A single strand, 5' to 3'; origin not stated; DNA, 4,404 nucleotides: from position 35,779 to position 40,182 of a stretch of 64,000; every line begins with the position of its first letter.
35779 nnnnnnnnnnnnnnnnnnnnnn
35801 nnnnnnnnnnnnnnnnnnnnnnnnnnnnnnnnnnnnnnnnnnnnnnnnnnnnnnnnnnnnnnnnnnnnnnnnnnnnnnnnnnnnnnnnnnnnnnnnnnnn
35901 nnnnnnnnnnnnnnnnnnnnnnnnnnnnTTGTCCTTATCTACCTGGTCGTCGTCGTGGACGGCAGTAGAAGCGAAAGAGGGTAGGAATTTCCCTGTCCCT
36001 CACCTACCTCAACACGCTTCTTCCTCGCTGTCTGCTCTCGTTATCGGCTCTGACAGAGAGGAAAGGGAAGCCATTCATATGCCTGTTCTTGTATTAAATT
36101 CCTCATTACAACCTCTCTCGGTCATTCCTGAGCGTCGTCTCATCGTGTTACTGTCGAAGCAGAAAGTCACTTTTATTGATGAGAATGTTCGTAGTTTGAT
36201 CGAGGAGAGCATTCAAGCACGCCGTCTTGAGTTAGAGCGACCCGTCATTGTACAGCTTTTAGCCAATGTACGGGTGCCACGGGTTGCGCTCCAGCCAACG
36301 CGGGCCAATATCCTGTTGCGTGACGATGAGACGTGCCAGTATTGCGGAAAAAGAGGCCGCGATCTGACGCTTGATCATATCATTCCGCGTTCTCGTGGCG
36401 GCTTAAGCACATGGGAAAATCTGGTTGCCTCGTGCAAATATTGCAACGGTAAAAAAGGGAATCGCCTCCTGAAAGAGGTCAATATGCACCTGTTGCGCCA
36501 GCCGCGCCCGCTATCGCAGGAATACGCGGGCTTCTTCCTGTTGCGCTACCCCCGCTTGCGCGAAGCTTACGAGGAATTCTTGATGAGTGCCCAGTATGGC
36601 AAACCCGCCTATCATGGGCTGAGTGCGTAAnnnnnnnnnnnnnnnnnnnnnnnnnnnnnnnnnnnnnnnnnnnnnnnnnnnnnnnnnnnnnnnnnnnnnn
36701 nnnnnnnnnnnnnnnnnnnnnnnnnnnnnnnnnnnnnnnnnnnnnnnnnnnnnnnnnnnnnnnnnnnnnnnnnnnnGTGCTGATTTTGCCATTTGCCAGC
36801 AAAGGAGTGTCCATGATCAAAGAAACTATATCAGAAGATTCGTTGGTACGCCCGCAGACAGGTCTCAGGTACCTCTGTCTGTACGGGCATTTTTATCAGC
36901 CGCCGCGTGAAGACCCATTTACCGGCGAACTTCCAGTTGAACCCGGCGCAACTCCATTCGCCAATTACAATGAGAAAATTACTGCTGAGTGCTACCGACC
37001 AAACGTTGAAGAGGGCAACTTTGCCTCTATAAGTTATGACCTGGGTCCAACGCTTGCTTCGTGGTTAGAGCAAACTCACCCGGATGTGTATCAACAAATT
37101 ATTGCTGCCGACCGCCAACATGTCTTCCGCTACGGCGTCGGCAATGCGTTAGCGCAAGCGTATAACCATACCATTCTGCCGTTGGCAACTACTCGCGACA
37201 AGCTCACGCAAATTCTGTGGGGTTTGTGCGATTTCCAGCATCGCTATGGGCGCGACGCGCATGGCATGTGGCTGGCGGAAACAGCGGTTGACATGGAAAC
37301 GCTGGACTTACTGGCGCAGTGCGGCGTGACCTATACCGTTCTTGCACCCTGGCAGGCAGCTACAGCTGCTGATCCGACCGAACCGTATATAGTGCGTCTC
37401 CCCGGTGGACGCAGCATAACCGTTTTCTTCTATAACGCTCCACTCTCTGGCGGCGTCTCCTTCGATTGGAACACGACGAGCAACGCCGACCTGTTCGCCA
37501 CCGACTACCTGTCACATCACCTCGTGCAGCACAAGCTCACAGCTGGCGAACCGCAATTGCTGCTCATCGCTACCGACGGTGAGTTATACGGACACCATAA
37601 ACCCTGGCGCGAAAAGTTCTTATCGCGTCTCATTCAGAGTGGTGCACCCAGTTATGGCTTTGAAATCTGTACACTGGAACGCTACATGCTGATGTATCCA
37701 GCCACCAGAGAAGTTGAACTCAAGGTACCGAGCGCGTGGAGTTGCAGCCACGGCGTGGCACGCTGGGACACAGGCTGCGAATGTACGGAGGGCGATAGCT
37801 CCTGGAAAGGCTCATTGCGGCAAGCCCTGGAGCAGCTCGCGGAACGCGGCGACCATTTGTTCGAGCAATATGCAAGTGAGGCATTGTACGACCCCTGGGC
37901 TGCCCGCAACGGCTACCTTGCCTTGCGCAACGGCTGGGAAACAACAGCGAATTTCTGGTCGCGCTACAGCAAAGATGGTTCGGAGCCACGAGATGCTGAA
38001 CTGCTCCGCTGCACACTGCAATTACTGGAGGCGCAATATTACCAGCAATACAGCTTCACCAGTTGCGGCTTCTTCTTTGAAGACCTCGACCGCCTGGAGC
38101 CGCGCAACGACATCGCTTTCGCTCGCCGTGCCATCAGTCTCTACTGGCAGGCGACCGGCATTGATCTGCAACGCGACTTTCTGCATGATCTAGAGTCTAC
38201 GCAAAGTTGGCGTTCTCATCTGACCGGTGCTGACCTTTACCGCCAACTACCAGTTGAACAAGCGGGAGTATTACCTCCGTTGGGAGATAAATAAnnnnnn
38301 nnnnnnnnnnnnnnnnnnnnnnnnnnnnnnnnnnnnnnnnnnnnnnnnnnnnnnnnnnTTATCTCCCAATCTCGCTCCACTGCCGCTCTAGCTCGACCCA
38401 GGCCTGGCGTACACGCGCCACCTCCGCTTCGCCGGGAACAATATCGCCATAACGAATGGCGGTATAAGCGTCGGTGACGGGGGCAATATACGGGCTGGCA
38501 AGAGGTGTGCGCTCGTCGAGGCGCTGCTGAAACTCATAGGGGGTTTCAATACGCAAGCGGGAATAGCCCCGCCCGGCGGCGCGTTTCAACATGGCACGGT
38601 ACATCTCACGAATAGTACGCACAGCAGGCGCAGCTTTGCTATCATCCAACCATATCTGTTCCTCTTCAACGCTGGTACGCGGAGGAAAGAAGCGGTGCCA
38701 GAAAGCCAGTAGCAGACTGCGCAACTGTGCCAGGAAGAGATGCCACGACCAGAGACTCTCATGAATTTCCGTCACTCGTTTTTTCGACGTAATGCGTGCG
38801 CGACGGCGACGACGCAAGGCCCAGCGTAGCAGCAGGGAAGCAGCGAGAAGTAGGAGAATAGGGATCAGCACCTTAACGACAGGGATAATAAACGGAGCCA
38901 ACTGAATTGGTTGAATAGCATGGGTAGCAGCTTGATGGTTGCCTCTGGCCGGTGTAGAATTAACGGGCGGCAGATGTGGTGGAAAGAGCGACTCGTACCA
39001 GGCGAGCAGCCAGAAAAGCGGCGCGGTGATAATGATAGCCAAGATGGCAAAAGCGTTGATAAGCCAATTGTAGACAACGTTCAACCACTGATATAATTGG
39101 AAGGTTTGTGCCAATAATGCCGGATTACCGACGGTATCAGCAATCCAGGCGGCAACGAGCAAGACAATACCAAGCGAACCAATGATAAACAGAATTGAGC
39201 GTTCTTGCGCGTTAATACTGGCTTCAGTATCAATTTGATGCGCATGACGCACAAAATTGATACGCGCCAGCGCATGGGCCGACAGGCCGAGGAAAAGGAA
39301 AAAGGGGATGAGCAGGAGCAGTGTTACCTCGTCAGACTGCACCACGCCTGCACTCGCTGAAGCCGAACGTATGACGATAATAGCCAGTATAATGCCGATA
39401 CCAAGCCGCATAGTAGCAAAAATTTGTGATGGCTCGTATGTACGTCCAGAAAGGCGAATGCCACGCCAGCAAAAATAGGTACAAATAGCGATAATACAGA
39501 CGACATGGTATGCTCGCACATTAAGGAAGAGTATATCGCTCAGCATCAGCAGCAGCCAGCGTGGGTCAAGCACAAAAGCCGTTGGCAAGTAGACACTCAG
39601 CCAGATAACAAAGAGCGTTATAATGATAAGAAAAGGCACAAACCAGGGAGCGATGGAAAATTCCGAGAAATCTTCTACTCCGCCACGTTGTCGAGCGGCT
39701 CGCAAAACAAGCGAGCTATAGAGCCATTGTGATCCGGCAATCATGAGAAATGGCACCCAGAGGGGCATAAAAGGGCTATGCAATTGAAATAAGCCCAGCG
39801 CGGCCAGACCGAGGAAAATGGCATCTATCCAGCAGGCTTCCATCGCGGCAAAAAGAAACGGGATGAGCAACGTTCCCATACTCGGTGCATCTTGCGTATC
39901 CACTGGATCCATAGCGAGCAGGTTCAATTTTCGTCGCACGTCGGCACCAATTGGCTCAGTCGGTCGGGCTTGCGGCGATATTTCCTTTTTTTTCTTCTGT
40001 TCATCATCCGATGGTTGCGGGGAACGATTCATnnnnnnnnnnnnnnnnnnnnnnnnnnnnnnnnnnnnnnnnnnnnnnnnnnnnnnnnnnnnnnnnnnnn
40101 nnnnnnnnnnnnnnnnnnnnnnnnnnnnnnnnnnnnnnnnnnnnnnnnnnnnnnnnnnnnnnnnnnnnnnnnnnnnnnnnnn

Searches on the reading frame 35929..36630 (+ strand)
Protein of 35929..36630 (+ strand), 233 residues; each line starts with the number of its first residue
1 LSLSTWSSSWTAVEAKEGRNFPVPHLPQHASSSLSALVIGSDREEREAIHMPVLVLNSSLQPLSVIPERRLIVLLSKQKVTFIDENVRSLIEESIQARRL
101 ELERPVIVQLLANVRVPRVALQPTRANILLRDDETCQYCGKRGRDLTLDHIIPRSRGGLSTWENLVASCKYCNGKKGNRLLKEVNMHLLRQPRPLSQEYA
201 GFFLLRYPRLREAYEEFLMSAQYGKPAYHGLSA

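Call 56: search_protein_families(library=pfam, proteins=[window:35929-36630:+])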
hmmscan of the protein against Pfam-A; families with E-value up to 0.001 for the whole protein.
window:35929-36630:+ (233 aa): 3 families
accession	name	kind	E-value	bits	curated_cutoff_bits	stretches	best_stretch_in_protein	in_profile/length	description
PF01844.29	HNH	-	2.1e-16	60.2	21.4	1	136-179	1-47/47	HNH endonuclease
PF14279.12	HNH_5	-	6.1e-16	58.5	27.5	1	136-189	1-56/56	HNH endonuclease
PF13395.12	HNH_4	-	3.9e-05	24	22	1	146-180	18-52/54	HNH endonuclease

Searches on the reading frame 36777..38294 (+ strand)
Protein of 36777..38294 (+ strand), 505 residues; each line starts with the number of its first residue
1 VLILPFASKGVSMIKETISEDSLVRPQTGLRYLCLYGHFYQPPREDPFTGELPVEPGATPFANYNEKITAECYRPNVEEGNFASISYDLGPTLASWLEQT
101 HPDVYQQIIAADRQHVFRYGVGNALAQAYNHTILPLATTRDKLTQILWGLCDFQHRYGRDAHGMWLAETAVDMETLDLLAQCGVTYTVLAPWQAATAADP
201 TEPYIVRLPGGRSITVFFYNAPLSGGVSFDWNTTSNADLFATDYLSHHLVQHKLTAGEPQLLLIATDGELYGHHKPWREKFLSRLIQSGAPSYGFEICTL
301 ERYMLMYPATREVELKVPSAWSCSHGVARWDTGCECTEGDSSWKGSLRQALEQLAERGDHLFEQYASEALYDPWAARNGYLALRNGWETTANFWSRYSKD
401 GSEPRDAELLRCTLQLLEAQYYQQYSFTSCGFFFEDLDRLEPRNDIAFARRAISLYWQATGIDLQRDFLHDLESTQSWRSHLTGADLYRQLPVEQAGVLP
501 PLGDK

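Call 9: search_protein_families(library=pfam, proteins=[window:36777-38294:+])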
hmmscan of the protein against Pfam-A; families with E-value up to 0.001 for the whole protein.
window:36777-38294:+ (505 aa): 2 families
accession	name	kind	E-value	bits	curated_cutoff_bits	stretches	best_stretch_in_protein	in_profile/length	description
PF12055.13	DUF3536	-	1.7e-28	100.3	25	1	342-491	4-153/284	Domain of unknown function (DUF3536)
PF03065.20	Glyco_hydro_57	-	9.6e-14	51.8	21.2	1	109-305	91-280/291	Glycosyl hydrolase family 57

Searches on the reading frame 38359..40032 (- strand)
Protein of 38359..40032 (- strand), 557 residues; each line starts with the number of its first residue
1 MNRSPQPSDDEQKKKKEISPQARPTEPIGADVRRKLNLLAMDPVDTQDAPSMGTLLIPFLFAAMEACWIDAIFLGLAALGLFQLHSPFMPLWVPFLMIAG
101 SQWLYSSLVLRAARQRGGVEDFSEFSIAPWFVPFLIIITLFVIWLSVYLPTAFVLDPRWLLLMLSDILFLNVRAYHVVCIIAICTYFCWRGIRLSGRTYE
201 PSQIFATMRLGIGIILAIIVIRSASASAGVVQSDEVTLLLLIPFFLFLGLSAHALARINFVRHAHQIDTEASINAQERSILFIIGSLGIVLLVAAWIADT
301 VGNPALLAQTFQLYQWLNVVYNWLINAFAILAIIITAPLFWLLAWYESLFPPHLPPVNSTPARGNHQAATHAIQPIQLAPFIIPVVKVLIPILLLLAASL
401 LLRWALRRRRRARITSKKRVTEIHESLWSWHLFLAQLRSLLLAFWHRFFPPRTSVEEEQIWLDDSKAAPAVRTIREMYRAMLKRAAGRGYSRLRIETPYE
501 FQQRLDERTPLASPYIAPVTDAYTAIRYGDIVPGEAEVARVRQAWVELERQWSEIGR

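Call 9: search_protein_families(library=pfam, proteins=[window:38359-40032:-])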
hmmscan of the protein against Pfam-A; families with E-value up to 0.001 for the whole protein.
window:38359-40032:- (557 aa): 1 family
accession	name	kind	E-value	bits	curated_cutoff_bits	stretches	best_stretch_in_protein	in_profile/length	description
PF13559.11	DUF4129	-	3.8e-13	49.7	24.8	1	478-545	2-68/69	Domain of unknown function (DUF4129)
